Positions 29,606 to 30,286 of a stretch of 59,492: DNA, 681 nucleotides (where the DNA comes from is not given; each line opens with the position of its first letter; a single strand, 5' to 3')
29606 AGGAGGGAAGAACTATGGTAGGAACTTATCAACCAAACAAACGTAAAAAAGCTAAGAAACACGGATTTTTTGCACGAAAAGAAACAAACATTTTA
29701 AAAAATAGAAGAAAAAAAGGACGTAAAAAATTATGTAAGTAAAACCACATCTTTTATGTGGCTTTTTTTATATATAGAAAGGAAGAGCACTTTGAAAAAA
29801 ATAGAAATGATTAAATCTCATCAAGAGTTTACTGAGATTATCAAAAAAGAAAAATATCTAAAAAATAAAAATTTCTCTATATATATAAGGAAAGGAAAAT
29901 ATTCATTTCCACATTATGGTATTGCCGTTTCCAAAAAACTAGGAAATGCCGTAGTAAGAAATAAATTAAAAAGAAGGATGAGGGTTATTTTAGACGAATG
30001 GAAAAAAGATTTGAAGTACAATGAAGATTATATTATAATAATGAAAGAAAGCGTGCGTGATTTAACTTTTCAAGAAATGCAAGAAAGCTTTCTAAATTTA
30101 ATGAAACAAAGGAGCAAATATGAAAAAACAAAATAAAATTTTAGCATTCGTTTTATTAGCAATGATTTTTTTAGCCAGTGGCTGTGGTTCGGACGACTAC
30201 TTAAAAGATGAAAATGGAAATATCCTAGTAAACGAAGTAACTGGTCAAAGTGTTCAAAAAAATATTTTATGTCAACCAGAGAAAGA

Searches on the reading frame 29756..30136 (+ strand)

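Call 9: search_protein_families(library=pfam, proteins=[window:29756-30136:+])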
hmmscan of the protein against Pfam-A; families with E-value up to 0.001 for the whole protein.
window:29756-30136:+ (126 aa): 1 family
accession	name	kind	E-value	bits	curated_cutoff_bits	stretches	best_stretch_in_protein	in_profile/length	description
PF00825.24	Ribonuclease_P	-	1.9e-24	86.3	22.3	1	13-118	1-107/109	Ribonuclease P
